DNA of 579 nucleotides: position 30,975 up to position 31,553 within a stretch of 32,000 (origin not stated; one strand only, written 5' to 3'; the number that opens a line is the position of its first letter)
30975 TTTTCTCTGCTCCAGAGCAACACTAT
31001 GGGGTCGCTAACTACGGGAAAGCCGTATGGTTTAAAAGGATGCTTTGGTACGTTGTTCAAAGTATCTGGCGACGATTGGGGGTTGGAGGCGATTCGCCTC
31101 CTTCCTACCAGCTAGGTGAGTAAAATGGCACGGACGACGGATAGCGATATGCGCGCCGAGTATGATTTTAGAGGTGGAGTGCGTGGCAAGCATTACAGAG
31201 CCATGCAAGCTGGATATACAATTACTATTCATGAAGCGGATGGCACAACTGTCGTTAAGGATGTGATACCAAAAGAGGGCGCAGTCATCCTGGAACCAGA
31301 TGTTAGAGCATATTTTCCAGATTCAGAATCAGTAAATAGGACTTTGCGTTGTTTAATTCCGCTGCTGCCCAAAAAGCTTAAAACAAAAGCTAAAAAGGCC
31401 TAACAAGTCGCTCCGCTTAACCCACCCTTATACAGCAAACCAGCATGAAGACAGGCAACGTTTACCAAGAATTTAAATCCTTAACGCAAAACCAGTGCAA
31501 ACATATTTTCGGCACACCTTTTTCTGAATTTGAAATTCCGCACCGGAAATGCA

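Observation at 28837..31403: Group II intron inserted between a brnT-like toxin and its antitoxin, making the operon splicing-dependent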

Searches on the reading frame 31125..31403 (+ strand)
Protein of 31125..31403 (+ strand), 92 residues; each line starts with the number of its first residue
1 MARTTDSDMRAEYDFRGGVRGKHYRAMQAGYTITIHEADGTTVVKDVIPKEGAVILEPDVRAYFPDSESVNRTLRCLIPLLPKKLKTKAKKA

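Call 10: search_protein_families(library=pfam, proteins=[window:31125-31403:+], max_evalue=0.01)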
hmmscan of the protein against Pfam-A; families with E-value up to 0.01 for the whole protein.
window:31125-31403:+ (92 aa): 0 families

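Call 11: find_encoding_contigs(protein=window:31125-31403:+, flank=6000, max_places=10)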
Protein window:31125-31403:+ (92 aa): 22 contigs read that carry it; 10 places shown.
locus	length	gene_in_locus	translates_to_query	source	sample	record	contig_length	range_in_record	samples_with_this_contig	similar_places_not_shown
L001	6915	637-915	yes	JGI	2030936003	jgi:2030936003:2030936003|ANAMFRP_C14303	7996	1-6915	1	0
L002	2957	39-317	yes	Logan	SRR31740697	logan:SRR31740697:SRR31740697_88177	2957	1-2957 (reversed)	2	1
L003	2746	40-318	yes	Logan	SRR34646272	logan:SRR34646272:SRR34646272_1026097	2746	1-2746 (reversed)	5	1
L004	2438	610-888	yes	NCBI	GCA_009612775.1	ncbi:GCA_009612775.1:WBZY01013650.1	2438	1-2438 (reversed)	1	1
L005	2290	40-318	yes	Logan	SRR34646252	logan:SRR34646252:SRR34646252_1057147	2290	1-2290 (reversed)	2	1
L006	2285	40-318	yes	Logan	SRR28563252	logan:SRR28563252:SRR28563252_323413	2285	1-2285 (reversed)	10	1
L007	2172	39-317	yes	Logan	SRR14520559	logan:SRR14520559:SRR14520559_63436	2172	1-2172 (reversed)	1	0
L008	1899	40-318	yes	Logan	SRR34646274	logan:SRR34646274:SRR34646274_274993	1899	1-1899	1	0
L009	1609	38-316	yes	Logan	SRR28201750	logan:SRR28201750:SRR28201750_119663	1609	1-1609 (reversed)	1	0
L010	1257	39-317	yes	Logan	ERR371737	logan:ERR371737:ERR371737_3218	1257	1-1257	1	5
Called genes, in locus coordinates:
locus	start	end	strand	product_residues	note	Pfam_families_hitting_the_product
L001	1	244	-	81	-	?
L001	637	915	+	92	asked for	-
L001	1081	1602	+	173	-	-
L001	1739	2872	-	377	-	PF17785:PUA_3, PF10672:Methyltrans_SAM, PF03602:Cons_hypoth95, PF06325:PrmA, PF09445:Methyltransf_15 (weak), PF13649:Methyltransf_25 (weak), PF13847:Methyltransf_31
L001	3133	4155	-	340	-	PF01595:CNNM, PF00571:CBS (weak)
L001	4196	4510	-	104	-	PF00359:PTS_EIIA_2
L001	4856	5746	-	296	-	PF08448:PAS_4 (faint), PF13426:PAS_9 (faint)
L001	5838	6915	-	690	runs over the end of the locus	PF01590:GAF, PF13185:GAF_2, PF00989:PAS, PF13188:PAS_8 (weak), PF13426:PAS_9, PF00990:GGDEF, PF00563:EAL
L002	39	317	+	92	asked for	-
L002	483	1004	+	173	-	-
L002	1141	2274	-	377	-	PF17785:PUA_3, PF10672:Methyltrans_SAM, PF03602:Cons_hypoth95, PF06325:PrmA, PF09445:Methyltransf_15 (weak), PF13649:Methyltransf_25 (weak), PF13847:Methyltransf_31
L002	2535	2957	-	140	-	?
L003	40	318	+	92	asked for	-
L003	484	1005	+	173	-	-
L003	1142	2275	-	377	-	PF17785:PUA_3, PF10672:Methyltrans_SAM, PF03602:Cons_hypoth95, PF06325:PrmA, PF09445:Methyltransf_15 (weak), PF13649:Methyltransf_25 (weak), PF13847:Methyltransf_31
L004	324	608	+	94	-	PF04365:BrnT_toxin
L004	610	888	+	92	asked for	-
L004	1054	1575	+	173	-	-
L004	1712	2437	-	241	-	?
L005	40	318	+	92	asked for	-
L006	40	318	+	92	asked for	-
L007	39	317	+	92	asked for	-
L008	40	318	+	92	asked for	-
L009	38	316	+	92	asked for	-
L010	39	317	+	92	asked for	-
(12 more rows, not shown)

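Call 12: search_protein_families(library=ncbifam, proteins=[window:31125-31403:+], max_evalue=0.01)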
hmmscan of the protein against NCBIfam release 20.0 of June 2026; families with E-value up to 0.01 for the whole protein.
window:31125-31403:+ (92 aa): 0 families

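Call 25: search_protein_families(library=pfam, proteins=[window:31125-31403:+], max_evalue=10)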
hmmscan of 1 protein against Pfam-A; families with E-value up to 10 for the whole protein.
window:31125-31403:+ (92 aa): 1 family
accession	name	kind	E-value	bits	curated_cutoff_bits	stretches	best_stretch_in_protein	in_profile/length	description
PF06460.18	CoV_Methyltr_2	-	0.23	11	27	1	25-69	65-108/299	Coronavirus 2'-O-methyltransferase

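Call 26: search_solved_structures(query=window:31125-31403:+, max_evalue=10)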
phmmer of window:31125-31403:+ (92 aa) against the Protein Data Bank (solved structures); distinct sequences matched with E-value up to 10: 4.
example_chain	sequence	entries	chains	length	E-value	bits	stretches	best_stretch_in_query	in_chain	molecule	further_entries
1ctm_A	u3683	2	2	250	1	12.9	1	16-51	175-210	CYTOCHROME F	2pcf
1hcz_A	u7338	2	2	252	1.1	12.9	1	16-51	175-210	CYTOCHROME F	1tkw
2hv2_A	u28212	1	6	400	1.2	12.7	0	30-63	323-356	Hypothetical protein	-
8cb1_G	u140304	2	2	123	1.5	12.4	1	25-79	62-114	Lysosomal alpha-glucosidase (76 kDa)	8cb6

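Call 40: find_homologous_proteins(query=window:31125-31403:+, max_evalue=0.001)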
Query window:31125-31403:+ (92 aa): 1673 proteins with E <= 0.001 among 1686 candidates; the best 120 are listed.
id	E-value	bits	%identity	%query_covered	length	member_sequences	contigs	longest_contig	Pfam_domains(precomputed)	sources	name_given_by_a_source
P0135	3.0e-53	195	99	100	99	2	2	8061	-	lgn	-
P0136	1.2e-52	193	98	100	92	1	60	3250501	-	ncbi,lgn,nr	ncbi:MAG: hypothetical protein HCAMLNBO_01019 [Candidatus Brocadia fulgida]|nr:hypothetical protein 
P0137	1.5e-52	193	98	100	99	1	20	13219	-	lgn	-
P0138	7.3e-51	187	95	85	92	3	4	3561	-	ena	-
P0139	9.0e-50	184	94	89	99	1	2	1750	-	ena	-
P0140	1.3e-49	183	90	85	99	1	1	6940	-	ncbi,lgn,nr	ncbi:MAG: hypothetical protein JXM79_23190 [Sedimentisphaerales bacterium]|nr:hypothetical protein [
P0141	8.7e-49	181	97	93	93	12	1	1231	-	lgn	-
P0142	8.1e-48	178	94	85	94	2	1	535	-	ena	-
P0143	2.0e-47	176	87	85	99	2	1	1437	-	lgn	-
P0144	1.1e-46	174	96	88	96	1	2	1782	-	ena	-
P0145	1.3e-46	174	92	79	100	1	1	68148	-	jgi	-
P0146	1.5e-46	174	91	96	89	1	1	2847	-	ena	-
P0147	1.7e-46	173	90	86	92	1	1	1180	-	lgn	-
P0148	2.2e-46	173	84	89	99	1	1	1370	-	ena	-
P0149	2.2e-46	173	84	89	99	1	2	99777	-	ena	-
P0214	3.2e-44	166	85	88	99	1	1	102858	-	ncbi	ncbi:MAG: hypothetical protein AB1696_15380 [Planctomycetota bacterium]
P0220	4.2e-44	166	79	100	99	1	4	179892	-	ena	-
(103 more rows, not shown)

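Call 41: find_encoding_contigs(protein=P0136, flank=3000, max_places=8)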
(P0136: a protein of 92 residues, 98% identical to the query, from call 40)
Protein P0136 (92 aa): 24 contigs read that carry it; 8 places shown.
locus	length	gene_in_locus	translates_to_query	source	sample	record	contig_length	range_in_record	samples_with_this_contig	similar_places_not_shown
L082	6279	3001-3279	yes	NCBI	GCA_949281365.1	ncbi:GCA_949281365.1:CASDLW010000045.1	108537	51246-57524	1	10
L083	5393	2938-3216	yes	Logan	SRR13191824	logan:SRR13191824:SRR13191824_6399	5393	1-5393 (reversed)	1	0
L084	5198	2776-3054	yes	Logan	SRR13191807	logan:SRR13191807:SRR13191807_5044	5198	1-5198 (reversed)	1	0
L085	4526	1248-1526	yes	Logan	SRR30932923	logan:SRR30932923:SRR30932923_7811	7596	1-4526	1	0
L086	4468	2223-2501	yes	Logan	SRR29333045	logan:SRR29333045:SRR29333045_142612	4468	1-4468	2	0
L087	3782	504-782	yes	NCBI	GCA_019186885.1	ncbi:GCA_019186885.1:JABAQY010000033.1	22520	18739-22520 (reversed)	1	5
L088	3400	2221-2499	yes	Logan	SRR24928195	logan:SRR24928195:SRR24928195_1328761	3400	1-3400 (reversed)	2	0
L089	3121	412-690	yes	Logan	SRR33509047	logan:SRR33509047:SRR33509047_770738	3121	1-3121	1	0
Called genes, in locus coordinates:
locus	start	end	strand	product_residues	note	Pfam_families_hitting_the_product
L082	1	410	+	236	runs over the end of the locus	PF01656:CbiA, PF13500:AAA_26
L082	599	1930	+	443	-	PF01964:ThiC_Rad_SAM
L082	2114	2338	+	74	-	PF09720:Unstab_antitox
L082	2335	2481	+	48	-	-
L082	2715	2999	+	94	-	PF04365:BrnT_toxin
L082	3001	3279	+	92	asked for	-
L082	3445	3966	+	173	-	-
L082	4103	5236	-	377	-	PF17785:PUA_3, PF10672:Methyltrans_SAM, PF03602:Cons_hypoth95, PF06325:PrmA, PF09445:Methyltransf_15 (weak), PF13649:Methyltransf_25 (weak), PF13847:Methyltransf_31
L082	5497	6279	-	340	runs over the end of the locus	PF01595:CNNM, PF00571:CBS (weak)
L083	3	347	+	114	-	?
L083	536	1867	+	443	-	PF01964:ThiC_Rad_SAM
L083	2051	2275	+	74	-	PF09720:Unstab_antitox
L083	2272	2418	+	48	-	-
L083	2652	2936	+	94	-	PF04365:BrnT_toxin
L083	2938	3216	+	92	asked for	-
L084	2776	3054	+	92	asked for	-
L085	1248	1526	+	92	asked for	-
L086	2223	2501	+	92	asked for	-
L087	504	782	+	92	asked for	-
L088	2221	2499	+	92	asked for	-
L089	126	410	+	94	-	PF04365:BrnT_toxin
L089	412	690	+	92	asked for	-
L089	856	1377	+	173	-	-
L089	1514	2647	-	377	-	PF17785:PUA_3, PF10672:Methyltrans_SAM, PF03602:Cons_hypoth95, PF06325:PrmA, PF09445:Methyltransf_15 (weak), PF13649:Methyltransf_25 (weak), PF13847:Methyltransf_31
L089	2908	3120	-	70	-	?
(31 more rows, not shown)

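Call 42: find_encoding_contigs(protein=P0220, flank=1500, max_places=4)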
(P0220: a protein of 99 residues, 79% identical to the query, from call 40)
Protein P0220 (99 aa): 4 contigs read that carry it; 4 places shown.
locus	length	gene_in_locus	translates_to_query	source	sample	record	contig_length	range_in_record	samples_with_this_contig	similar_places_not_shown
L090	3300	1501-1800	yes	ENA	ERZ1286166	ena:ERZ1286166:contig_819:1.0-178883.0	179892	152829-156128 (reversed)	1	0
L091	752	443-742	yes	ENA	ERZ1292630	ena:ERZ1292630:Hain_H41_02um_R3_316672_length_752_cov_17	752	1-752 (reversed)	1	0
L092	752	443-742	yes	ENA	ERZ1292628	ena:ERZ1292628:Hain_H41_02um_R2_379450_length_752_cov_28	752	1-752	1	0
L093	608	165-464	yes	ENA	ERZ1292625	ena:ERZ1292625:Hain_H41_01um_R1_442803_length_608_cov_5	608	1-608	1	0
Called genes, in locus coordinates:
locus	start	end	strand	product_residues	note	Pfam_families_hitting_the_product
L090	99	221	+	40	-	-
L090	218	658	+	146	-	-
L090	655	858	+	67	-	-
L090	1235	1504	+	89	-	PF04365:BrnT_toxin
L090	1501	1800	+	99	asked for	-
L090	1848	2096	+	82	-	-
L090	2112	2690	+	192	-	PF09588:YqaJ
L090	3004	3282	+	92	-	-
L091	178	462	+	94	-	PF04365:BrnT_toxin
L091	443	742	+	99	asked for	-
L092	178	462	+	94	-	PF04365:BrnT_toxin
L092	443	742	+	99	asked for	-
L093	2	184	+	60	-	?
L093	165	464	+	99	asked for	-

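Call 43: find_encoding_contigs(protein=P0214, flank=1500, max_places=3)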
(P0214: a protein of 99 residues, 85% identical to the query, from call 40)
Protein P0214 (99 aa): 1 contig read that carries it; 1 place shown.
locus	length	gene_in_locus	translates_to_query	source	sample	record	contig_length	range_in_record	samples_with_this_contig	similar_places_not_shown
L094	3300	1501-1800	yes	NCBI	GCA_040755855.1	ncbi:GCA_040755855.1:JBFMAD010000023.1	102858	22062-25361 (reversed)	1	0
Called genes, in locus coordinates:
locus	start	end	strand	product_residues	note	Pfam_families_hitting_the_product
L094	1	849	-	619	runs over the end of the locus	PF00111:Fer2, PF17650:RACo_linker, PF17651:Raco_middle, PF14574:RACo_C_ter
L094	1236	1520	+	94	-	PF04365:BrnT_toxin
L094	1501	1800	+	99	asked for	-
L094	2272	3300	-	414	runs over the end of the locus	PF00872:Transposase_mut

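Call 64: predict_structure(alignment_id=A3)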
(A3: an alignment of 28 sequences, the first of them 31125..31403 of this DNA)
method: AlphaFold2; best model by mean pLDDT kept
length: 92 residues; sequences in the alignment: 28
mean_pLDDT: 54.0   pTM: 0.39
mean pLDDT of the five models: 54.0, 46.0, 45.9, 43.4, 40.6
residues with pLDDT >= 90: 0; 70-90: 11; 50-70: 44; < 50: 37
segments of 3 or more residues with pLDDT < 50: 1-29, 85-92
pLDDT, mean of each block of 10 residues (from residue 1): 32 35 40 66 66 63 71 69 48 36
secondary structure, 60 per line:
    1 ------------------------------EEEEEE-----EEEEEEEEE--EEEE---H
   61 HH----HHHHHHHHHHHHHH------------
elements in order: E31-36 E42-50 E53-56 H67-80

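Call 78: search_solved_structures(query=A3, max_evalue=10)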
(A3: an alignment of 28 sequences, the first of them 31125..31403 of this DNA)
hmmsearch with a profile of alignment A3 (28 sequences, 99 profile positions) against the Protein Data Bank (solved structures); distinct sequences matched with E-value up to 10: 3.
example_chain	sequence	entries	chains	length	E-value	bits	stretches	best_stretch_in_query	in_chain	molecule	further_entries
2hv2_A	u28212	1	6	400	0.23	14.7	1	38-70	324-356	Hypothetical protein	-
9f8e_A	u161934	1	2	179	1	12.6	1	40-75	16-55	S-layer protein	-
9hh9_E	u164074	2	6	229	1.5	12.1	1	8-73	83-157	8G5F11 VH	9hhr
